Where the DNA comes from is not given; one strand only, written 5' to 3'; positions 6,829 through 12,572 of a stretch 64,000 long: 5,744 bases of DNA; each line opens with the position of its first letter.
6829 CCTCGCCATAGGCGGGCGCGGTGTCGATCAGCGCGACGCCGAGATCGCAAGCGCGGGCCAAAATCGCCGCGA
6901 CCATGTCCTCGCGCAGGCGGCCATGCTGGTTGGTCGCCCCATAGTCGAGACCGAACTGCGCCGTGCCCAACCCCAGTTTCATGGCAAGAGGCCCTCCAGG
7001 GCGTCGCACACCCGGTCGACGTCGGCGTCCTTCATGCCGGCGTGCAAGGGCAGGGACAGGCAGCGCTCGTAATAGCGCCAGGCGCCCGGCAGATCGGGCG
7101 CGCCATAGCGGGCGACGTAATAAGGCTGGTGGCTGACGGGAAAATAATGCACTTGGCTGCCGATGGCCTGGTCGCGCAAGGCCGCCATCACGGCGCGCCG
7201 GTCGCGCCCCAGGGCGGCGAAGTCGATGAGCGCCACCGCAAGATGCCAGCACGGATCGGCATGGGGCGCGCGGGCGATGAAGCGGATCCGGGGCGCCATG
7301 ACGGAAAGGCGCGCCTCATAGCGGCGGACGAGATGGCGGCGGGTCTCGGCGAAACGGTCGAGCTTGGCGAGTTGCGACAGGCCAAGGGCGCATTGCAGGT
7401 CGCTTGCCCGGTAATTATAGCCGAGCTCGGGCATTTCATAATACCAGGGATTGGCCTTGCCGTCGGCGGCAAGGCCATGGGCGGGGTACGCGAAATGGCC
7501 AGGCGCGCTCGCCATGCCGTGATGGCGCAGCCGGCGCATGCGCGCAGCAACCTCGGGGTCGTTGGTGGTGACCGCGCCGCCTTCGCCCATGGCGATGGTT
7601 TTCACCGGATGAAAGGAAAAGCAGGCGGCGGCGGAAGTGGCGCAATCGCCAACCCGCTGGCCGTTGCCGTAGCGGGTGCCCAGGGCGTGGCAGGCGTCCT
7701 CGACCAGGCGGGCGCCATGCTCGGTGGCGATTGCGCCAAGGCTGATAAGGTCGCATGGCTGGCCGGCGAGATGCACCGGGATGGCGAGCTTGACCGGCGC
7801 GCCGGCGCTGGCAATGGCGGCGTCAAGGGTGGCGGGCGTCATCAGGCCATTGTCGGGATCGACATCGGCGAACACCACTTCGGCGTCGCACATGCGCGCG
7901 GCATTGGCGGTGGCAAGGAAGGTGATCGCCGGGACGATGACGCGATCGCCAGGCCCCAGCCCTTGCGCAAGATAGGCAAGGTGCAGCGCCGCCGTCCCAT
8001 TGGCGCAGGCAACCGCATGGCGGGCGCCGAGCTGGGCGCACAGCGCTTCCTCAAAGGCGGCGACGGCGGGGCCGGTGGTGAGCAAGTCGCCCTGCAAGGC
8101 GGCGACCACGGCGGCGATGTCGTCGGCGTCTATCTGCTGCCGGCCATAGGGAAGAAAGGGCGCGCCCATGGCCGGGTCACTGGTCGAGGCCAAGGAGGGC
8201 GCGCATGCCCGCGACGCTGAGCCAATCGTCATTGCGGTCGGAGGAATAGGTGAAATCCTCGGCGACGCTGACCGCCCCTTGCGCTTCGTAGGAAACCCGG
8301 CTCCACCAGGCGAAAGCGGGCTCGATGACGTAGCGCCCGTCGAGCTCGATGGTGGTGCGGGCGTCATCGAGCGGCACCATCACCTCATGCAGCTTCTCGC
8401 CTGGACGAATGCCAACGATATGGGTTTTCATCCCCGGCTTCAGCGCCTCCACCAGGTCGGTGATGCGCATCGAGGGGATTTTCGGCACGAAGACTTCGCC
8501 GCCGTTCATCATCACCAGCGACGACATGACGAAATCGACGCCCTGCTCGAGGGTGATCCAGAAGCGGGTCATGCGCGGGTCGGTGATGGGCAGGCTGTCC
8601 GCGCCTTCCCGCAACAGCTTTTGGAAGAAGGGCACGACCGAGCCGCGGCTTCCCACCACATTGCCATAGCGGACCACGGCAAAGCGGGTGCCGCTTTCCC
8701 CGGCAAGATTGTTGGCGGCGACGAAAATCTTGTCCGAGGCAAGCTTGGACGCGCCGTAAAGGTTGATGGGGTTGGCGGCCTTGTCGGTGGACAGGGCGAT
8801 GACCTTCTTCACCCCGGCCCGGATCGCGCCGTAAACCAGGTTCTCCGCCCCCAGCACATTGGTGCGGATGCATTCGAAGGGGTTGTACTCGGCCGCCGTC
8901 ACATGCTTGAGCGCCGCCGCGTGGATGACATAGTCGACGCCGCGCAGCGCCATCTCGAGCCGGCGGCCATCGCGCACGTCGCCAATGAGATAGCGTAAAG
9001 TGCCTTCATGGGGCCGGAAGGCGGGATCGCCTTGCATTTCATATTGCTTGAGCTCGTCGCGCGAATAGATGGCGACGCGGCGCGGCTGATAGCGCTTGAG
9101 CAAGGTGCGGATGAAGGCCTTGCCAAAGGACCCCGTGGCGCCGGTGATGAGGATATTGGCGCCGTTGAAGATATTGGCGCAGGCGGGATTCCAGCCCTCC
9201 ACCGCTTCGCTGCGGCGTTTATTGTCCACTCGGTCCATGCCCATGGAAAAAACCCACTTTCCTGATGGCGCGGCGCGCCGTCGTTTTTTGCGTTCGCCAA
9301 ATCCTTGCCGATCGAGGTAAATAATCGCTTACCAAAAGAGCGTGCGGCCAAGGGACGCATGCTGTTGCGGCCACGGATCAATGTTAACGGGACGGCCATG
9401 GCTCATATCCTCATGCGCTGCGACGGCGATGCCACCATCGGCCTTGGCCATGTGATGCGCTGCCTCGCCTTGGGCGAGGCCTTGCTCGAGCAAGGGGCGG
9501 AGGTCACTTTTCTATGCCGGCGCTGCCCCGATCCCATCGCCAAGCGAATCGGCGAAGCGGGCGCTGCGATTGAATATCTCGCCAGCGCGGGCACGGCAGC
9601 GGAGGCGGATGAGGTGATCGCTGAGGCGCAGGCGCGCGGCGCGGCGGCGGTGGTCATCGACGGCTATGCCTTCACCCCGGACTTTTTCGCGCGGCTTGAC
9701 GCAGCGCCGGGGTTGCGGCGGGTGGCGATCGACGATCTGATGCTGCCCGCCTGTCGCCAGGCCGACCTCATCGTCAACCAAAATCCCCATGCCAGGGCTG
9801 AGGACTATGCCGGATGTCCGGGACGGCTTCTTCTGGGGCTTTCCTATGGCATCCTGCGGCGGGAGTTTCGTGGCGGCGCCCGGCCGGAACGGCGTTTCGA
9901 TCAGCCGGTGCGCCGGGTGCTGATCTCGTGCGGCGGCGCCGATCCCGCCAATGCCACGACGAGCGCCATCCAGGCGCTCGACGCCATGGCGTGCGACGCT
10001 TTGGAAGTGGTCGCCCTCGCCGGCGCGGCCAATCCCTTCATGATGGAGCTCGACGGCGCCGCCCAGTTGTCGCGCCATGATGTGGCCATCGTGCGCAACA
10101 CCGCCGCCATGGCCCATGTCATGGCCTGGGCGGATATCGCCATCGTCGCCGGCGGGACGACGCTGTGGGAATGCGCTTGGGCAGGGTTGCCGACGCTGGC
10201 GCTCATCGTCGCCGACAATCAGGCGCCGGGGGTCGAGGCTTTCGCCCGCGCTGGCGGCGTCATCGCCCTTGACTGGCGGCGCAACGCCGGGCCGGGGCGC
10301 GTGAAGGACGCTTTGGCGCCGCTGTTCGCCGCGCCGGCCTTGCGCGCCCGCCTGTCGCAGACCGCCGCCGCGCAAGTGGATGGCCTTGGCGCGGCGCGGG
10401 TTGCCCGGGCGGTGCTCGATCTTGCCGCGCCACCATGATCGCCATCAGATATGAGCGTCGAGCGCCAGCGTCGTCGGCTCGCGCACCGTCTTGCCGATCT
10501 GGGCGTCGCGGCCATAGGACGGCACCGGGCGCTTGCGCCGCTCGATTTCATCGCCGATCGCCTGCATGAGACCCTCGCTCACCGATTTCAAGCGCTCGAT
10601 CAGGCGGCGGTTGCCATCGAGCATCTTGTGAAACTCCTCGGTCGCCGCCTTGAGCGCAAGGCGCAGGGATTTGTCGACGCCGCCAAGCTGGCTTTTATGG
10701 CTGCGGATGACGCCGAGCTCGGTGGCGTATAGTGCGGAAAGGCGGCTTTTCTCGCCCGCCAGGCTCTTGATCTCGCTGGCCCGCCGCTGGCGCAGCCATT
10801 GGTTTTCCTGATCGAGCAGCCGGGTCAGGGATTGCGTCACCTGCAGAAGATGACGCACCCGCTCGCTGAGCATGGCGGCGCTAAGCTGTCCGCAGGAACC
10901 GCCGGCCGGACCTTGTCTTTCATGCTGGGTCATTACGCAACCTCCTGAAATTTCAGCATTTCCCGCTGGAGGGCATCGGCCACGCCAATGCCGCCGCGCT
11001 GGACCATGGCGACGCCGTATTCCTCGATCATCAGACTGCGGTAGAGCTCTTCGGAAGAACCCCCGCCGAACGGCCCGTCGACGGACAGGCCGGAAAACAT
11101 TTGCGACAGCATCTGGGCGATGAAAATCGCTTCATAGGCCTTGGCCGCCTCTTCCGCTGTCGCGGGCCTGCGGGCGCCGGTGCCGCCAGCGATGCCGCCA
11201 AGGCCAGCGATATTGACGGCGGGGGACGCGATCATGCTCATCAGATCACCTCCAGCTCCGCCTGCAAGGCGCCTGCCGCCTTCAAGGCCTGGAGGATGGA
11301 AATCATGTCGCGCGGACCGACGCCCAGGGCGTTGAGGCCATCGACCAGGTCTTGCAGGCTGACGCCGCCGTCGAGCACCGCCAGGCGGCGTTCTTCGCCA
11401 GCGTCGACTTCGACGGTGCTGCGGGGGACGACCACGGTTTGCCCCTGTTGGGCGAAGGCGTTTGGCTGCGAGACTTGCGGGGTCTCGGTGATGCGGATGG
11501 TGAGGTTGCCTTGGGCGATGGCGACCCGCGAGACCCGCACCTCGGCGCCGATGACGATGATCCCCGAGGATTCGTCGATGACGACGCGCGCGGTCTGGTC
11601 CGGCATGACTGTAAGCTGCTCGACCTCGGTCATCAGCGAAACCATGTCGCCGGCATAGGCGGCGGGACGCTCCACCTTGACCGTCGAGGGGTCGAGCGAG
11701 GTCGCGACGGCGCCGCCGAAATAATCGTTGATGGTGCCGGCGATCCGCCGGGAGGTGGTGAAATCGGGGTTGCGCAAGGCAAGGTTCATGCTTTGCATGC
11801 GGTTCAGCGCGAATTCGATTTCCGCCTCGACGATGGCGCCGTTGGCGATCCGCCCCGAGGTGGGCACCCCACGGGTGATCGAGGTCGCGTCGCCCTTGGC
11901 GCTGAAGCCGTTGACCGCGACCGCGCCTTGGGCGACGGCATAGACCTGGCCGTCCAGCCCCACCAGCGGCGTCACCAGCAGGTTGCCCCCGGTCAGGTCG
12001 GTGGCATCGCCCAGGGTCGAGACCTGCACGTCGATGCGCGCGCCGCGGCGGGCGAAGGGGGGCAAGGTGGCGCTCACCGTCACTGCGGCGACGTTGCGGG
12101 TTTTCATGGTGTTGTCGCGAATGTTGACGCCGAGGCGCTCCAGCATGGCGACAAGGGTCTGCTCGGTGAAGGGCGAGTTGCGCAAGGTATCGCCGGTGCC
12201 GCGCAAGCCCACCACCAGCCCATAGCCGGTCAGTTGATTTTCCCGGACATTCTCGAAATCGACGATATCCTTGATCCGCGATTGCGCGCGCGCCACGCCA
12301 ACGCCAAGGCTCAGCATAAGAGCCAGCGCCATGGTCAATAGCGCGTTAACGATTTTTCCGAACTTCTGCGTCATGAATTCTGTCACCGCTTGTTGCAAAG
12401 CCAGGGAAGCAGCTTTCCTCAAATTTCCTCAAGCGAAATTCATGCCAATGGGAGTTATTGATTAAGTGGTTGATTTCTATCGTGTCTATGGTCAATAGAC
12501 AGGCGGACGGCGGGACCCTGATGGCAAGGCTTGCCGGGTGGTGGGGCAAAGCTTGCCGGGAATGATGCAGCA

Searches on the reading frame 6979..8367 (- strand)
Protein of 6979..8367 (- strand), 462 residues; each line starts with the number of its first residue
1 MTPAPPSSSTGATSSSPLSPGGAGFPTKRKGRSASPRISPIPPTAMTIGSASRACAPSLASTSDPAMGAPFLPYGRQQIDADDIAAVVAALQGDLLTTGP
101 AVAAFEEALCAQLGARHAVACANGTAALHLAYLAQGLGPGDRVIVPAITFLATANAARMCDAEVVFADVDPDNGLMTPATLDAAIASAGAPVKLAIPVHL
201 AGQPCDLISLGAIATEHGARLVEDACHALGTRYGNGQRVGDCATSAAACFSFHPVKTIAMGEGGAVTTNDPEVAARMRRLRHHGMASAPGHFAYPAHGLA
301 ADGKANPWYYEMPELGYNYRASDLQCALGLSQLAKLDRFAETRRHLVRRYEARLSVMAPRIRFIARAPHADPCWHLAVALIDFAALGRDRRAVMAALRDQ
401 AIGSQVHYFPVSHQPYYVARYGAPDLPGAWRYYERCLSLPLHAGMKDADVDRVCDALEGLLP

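Call 75: search_protein_families(library=pfam, proteins=[window:6979-8367:-], max_evalue=0.001)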
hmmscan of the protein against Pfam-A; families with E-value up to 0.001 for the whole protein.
window:6979-8367:- (462 aa): 3 families
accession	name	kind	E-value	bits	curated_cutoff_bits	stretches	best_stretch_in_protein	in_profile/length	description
PF01041.23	DegT_DnrJ_EryC1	-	9.9e-110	367.6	19.8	1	78-457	2-359/360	DegT/DnrJ/EryC1/StrS aminotransferase family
PF00155.27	Aminotran_1_2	-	4.5e-09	36.4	19.7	1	91-233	31-194/361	Aminotransferase class I and II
PF01212.27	Beta_elim_lyase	-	3.1e-07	30.5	27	1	89-276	20-219/288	Beta-eliminating lyase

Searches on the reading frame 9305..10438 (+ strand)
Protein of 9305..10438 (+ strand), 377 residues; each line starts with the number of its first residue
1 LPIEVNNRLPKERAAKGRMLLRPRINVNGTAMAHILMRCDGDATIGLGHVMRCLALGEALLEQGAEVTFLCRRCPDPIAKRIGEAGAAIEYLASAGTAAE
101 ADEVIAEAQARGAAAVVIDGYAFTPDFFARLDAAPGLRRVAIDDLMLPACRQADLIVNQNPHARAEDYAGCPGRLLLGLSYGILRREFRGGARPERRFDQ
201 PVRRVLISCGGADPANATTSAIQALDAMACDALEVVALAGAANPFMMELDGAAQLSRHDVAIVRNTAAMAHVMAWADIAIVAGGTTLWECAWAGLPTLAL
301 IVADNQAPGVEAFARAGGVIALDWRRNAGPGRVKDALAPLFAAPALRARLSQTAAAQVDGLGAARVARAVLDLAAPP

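Call 75: search_protein_families(library=pfam, proteins=[window:9305-10438:+], max_evalue=0.001)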
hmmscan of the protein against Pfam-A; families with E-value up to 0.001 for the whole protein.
window:9305-10438:+ (377 aa): 1 family
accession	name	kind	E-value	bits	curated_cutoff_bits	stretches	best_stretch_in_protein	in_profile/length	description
PF04101.22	Glyco_tran_28_C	-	4.8e-07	30.4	22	1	210-344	6-144/166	Glycosyltransferase family 28 C-terminal domain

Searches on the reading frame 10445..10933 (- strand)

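Call 75: search_protein_families(library=pfam, proteins=[window:10445-10933:-], max_evalue=0.001)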
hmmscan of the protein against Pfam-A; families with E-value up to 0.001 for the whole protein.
window:10445-10933:- (162 aa): 1 family
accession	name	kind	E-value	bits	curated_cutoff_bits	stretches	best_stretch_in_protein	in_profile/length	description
PF05130.17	FlgN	-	4.6e-05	24.3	30.5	1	22-126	6-129/147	FlgN protein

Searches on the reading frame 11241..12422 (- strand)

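Call 75: search_protein_families(library=pfam, proteins=[window:11241-12422:-], max_evalue=0.001)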
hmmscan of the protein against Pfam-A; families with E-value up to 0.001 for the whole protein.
window:11241-12422:- (393 aa): 1 family
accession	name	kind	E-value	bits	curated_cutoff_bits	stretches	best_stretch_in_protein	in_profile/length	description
PF02119.21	FlgI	-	7.6e-139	462.8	25.3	1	49-392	1-343/343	Flagellar P-ring protein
